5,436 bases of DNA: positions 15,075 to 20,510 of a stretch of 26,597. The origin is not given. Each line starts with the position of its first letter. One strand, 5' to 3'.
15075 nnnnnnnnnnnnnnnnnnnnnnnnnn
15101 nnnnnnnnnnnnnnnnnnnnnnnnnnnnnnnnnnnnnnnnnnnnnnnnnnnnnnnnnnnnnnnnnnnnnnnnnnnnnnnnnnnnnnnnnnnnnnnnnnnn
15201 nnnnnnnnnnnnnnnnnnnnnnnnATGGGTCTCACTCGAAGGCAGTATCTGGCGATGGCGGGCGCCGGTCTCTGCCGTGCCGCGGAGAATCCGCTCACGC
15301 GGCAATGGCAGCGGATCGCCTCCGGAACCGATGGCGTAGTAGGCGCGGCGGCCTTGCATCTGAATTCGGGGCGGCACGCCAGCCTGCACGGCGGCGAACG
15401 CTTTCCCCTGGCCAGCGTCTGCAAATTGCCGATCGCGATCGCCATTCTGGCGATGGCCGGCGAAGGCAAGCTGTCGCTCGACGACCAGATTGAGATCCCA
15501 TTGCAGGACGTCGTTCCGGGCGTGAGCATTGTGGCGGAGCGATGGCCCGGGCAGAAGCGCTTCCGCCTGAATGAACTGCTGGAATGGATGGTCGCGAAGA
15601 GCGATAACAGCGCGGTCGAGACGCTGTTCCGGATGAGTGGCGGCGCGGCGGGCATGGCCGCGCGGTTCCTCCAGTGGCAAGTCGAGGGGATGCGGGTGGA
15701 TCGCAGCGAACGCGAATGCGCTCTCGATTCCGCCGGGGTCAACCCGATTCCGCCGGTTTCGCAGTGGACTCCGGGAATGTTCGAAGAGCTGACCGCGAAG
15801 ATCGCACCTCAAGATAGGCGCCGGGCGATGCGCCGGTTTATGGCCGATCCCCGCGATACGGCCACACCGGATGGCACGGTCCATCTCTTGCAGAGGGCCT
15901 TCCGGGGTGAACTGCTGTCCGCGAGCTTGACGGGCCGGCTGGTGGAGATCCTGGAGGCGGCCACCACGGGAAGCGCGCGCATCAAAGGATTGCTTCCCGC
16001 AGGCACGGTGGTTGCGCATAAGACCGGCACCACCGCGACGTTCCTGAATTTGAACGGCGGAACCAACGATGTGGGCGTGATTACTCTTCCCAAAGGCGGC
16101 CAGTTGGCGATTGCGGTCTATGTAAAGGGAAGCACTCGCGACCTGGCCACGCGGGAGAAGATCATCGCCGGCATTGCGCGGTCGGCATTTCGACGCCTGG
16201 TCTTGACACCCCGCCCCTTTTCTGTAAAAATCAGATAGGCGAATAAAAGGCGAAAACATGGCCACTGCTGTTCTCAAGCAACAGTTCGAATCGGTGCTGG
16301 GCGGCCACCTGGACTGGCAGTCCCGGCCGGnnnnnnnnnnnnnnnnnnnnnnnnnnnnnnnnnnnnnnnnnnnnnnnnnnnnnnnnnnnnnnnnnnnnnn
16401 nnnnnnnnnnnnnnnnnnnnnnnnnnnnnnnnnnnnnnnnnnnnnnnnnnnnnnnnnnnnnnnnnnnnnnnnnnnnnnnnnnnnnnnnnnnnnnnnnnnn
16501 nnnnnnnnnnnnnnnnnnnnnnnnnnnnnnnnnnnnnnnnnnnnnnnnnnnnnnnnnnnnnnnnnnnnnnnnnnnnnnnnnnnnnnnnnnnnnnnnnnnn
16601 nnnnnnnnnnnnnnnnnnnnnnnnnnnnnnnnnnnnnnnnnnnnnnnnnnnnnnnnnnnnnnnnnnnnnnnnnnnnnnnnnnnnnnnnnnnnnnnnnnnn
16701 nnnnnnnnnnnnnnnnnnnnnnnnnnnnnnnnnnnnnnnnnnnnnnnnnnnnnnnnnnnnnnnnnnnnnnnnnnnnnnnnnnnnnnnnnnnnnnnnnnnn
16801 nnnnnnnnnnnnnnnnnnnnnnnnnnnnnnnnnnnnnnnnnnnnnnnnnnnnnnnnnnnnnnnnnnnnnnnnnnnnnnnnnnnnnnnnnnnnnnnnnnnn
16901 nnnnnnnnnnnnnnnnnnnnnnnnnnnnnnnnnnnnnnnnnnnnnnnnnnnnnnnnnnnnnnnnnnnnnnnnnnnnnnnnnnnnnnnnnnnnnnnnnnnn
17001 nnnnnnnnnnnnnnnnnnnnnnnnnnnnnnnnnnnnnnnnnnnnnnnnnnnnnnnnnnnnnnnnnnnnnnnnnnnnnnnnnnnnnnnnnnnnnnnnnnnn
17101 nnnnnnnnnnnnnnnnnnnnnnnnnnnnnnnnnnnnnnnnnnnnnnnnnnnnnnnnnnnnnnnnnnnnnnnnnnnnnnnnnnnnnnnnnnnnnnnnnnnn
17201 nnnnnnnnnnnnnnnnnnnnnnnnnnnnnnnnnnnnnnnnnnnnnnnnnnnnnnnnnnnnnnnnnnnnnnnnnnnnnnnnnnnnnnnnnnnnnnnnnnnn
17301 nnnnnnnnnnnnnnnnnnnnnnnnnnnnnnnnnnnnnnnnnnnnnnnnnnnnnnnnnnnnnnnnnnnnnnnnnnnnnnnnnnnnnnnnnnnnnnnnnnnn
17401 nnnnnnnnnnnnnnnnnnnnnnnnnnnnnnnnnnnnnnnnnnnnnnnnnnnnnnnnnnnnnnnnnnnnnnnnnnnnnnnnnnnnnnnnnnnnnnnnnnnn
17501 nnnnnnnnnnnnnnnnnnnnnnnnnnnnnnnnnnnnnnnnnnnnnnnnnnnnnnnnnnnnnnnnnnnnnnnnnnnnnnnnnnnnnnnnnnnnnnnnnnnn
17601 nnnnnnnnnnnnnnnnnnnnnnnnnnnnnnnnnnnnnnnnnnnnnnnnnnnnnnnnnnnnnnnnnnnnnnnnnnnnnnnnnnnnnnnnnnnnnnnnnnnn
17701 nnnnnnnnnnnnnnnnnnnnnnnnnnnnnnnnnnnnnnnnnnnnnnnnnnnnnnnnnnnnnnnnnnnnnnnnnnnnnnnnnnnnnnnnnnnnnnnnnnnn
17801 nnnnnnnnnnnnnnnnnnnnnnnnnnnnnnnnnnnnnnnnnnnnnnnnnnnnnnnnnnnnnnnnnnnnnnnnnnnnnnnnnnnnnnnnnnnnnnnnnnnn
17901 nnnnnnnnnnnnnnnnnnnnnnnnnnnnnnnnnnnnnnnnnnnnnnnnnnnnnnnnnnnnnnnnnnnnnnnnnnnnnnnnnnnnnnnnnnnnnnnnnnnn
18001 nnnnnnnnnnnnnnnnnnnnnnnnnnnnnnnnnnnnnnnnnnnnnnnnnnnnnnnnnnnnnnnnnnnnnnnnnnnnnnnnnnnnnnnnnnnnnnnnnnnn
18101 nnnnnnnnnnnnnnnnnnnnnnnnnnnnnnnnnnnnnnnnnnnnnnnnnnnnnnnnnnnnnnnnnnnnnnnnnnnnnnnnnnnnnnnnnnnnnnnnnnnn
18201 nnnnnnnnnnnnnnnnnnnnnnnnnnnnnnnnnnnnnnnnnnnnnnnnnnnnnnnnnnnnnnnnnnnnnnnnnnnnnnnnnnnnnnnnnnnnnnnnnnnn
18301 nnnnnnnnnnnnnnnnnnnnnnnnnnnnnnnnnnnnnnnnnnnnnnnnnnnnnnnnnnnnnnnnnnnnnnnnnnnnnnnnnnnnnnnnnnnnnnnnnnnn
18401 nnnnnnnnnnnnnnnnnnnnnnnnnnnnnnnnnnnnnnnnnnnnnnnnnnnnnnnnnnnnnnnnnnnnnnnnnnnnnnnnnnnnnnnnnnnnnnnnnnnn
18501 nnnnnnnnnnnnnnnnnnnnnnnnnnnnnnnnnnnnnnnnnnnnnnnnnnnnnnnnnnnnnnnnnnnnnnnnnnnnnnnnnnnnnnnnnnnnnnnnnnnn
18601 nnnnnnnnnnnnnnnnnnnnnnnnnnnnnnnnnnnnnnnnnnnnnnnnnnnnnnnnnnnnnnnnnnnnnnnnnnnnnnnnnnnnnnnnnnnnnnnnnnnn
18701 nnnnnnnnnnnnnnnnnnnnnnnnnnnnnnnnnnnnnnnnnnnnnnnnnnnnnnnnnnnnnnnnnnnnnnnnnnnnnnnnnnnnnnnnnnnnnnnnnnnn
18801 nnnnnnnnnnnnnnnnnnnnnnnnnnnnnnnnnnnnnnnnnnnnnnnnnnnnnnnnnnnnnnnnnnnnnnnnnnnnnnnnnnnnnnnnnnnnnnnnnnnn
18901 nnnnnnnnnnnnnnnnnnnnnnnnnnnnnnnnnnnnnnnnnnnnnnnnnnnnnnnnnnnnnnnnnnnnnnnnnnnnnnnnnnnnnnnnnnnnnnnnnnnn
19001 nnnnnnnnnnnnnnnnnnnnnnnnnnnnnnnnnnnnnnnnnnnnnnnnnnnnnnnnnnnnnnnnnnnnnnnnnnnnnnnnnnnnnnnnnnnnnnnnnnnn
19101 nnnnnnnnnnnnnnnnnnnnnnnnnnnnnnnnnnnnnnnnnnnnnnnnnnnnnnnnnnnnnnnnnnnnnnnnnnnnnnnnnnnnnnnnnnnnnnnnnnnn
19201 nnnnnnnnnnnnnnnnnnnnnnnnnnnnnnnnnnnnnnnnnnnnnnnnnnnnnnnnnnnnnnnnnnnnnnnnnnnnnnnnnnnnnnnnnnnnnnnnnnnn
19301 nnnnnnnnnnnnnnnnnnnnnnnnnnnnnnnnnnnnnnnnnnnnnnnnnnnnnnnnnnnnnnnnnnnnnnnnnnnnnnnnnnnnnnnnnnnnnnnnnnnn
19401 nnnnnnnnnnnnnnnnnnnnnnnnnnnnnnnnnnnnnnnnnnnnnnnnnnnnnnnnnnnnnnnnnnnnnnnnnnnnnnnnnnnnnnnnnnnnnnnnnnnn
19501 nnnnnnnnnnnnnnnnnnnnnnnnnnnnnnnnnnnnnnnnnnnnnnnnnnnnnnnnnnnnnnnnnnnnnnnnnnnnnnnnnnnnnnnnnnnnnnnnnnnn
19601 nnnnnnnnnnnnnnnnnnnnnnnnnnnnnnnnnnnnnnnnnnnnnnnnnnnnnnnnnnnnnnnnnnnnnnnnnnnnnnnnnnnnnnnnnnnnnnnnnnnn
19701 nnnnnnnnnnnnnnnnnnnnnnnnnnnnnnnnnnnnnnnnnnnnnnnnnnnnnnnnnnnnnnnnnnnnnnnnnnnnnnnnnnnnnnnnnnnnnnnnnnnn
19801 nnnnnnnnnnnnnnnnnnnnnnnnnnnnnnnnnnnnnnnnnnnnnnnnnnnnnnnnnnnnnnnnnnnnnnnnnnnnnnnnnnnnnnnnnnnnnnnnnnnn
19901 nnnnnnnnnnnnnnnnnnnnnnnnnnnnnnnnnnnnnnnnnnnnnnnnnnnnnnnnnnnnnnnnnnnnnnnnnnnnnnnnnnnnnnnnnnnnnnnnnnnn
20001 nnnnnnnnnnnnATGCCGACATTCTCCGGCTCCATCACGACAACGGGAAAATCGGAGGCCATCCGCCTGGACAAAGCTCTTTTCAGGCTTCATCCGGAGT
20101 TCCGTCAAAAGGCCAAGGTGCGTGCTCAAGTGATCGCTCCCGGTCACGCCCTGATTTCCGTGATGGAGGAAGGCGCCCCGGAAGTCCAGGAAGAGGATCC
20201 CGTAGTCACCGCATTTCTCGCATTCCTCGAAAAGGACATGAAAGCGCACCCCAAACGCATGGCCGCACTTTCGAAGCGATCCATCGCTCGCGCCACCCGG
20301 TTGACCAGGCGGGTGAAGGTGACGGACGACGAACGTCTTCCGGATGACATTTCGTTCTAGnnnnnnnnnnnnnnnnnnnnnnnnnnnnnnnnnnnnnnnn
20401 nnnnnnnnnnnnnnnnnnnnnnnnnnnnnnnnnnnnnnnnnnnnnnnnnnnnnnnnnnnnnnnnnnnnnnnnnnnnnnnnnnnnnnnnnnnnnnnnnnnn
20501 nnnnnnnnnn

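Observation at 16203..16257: Duplicated ~58-bp promoter/RBS block with a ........-N3-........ direct repeat upstream of both imuA and dnaE2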

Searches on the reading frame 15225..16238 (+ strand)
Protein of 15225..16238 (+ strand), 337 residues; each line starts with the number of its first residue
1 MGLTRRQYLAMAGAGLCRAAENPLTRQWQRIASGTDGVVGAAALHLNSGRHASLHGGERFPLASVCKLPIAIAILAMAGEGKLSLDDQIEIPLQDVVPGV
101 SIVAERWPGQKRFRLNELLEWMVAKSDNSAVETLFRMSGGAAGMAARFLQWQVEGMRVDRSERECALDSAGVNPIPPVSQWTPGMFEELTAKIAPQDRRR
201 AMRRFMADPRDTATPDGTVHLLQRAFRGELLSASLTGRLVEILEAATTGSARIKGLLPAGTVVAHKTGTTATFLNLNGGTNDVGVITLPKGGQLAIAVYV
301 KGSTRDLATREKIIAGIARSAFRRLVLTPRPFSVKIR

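Call 7: search_protein_families(library=pfam, proteins=[window:15225-16238:+], max_evalue=0.01)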
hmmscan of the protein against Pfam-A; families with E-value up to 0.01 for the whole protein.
window:15225-16238:+ (337 aa): 3 families
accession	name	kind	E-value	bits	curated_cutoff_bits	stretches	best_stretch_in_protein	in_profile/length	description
PF13354.11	Beta-lactamase2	-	5.1e-41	140.8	22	1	42-300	3-214/214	Beta-lactamase enzyme family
PF00144.29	Beta-lactamase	-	3.2e-11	43.4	27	1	37-125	13-106/329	Beta-lactamase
PF02113.21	Peptidase_S13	-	0.002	17.4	22.8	0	115-146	274-305/444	D-Ala-D-Ala carboxypeptidase 3 (S13) family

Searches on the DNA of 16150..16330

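Call 24: search_rna_families(source=window, start=16150, end=16330, threshold=evalue, max_evalue=10)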
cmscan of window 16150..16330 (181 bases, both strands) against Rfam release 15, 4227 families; matches with E-value up to 10: 1.
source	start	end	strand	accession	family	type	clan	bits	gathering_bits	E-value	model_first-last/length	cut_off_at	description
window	16281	16330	+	RF02552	RcsR1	Gene; sRNA;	-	10.6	60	9.6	1-57/96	3'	RcsR1 sRNA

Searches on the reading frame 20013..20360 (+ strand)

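Call 7: search_protein_families(library=pfam, proteins=[window:20013-20360:+], max_evalue=0.01)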
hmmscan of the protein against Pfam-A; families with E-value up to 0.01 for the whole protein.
window:20013-20360:+ (115 aa): 1 family
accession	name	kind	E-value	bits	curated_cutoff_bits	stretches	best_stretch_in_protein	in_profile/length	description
PF15937.10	PrlF_antitoxin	-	3.6e-11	43.5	32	1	32-112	24-99/99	prlF antitoxin for toxin YhaV_toxin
